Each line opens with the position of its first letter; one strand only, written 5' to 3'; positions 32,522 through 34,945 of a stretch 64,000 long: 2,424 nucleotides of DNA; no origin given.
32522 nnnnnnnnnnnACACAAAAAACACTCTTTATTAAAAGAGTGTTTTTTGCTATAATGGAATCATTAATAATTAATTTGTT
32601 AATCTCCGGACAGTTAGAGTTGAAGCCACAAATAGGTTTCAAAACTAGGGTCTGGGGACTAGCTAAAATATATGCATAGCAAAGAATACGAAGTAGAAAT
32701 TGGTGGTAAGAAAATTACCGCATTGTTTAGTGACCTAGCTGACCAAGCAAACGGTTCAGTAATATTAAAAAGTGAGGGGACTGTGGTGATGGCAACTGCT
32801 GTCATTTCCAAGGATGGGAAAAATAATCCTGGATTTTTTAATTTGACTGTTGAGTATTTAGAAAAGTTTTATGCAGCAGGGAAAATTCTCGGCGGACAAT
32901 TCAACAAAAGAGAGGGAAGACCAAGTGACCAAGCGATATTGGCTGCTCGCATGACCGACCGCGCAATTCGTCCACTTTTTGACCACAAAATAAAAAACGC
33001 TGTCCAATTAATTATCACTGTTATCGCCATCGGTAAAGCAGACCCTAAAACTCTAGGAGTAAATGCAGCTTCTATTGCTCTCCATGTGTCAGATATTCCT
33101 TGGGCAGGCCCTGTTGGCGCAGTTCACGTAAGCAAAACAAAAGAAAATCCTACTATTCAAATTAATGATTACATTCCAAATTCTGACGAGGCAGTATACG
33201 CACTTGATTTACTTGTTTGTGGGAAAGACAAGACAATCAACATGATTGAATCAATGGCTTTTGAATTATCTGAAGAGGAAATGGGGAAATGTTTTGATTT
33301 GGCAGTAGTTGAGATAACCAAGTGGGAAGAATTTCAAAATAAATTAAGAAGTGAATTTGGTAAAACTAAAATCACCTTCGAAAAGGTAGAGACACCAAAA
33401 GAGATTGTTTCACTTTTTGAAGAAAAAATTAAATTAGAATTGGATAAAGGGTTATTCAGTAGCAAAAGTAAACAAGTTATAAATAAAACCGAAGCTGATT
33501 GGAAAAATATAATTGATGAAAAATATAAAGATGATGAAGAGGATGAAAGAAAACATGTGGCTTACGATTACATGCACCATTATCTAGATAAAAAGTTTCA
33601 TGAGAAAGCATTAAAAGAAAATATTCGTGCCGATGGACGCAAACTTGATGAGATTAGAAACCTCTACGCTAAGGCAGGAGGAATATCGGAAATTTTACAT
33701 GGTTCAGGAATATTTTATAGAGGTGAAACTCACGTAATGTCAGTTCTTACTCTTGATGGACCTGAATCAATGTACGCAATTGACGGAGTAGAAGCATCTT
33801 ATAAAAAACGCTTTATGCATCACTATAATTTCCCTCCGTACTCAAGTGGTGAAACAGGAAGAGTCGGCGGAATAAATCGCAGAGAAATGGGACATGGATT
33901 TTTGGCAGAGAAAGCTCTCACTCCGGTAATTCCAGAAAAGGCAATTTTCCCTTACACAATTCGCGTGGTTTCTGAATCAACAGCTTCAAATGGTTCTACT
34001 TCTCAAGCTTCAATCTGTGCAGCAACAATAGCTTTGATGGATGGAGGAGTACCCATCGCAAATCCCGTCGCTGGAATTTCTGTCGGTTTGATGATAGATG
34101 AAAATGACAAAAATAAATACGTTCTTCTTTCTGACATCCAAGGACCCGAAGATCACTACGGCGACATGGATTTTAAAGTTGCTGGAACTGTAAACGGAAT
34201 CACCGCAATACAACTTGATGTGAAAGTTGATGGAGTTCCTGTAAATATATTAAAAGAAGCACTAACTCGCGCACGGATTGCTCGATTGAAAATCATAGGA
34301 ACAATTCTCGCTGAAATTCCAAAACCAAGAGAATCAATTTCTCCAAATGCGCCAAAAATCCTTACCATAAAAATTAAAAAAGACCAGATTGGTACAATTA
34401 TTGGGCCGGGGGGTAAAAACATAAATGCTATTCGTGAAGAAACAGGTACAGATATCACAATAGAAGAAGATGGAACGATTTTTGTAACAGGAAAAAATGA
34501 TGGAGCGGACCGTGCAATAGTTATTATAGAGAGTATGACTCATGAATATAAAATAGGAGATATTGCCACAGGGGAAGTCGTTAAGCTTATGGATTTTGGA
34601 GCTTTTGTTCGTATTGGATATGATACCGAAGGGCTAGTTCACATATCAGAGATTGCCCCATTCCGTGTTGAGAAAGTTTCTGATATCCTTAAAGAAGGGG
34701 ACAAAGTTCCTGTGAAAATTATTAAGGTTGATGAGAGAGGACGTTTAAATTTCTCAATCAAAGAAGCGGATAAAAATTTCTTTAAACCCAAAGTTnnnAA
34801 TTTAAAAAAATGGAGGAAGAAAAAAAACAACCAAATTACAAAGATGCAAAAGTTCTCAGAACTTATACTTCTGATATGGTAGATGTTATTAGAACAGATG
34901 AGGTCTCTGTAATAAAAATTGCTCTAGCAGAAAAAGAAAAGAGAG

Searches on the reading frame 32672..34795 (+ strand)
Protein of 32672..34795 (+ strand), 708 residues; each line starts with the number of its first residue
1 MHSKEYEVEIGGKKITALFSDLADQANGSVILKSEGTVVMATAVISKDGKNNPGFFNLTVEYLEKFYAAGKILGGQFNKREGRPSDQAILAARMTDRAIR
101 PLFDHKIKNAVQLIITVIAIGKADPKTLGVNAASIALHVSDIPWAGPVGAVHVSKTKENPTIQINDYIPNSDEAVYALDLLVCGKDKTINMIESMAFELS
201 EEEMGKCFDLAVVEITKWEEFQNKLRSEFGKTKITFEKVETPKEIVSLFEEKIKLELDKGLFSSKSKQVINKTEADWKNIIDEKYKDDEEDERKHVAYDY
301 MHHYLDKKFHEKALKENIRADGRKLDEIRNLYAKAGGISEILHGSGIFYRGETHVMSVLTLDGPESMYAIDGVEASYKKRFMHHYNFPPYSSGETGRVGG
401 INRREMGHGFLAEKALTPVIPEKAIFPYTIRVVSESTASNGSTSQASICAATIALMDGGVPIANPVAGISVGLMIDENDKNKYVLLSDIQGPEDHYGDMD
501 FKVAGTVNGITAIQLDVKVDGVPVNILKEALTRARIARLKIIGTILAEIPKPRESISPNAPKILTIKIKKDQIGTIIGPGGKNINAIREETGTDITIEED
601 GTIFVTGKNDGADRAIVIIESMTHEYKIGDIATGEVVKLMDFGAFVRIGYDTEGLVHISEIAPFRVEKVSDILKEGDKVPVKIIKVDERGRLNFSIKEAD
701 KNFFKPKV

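Call 52: find_related_loci(query=window:32672-34795:+, collection=genome_contigs, flank=1000)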
Query window:32672-34795:+ (708 aa) in genome_contigs; peptide patterns used: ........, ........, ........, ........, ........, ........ (x = any residue, [..] = any of these).
600 stretches matched a pattern (row limit reached: there are more); 596 encode a relative of the query (tblastn E <= 1e-3); the best 80 are kept; 80 distinct loci.
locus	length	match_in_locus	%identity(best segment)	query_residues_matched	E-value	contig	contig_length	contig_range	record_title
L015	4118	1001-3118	80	1-707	0e+0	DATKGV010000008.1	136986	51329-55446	MAG TPA_asm: Candidatus Paceibacterota bacterium isolate SMAG_U14560 k141_157777, whole genome shotgun sequence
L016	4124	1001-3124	77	1-708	0e+0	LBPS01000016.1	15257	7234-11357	MAG: Candidatus Nomurabacteria bacterium GW2011_GWE2_34_25 UR57_C0016, whole genome shotgun sequence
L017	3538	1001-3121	78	1-708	0e+0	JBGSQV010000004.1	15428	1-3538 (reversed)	MAG: Candidatus Paceibacteria bacterium isolate JTS-AC341 k141_4092392, whole genome shotgun sequence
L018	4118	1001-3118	73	1-708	0e+0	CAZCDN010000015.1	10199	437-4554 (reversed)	MAG TPA_asm: uncultured Candidatus Saccharibacteria bacterium isolate SRP286056_co1_156 genome assembly, contig: NODE_85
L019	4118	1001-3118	79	1-707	0e+0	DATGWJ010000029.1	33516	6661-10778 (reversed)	MAG TPA_asm: Candidatus Paceibacterota bacterium isolate SMAG_U10579 k141_430353, whole genome shotgun sequence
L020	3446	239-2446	58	1-707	0e+0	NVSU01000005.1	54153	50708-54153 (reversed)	MAG: Candidatus Wolfebacteria bacterium isolate NORP133 Contig_source1383C_1437, whole genome shotgun sequence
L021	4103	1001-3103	58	1-705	0e+0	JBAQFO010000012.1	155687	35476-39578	MAG: Minisyncoccia bacterium isolate MFD12003_ilm_asm_bin26 k127_82113, whole genome shotgun sequence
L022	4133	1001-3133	58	1-705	0e+0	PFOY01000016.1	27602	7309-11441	MAG: Candidatus Nomurabacteria bacterium CG_4_10_14_0_2_um_filter_30_12 CG_4_10_14_0.2_scaffold_560_c, whole genome shot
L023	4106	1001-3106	58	1-705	0e+0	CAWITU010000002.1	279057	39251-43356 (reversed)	MAG: uncultured bacterium isolate MFD01223.bin.2.44 genome assembly, contig: contig_20817, whole genome shotgun sequence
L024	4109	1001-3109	58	1-707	0e+0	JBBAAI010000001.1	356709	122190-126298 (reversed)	MAG: Candidatus Paceibacterota bacterium isolate SO_2017_GW3_38 scaffold_38_c1_OW296A_2017, whole genome shotgun sequenc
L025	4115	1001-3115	57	1-705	0e+0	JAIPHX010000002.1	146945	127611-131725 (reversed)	MAG: Candidatus Paceibacterota bacterium isolate Tobar12.5m-G39 Tobar12-5m-C79, whole genome shotgun sequence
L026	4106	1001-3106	58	1-706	0e+0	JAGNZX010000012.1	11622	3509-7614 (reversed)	MAG: Candidatus Paceibacterota bacterium isolate Go_Eff_bin_87 Go_Eff_12551_length_11622_cov_6.488821, whole genome shot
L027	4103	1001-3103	57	1-704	0e+0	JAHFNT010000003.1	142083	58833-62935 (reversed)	MAG: Candidatus Nomurabacteria bacterium isolate nzgw487 NODE_86_length_142084_cov_5.254933, whole genome shotgun sequen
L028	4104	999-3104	57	1-700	0e+0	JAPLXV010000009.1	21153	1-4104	MAG: Candidatus Nomurabacteria bacterium isolate LacPavin_0419_WC90_MAG_34_11 LacPavin_0419_WC90_scaffold_325398, whole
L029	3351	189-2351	56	1-704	0e+0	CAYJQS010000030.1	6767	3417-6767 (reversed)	MAG TPA_asm: uncultured Candidatus Saccharibacteria bacterium isolate ERP125453_co1_243 genome assembly, contig: NODE_14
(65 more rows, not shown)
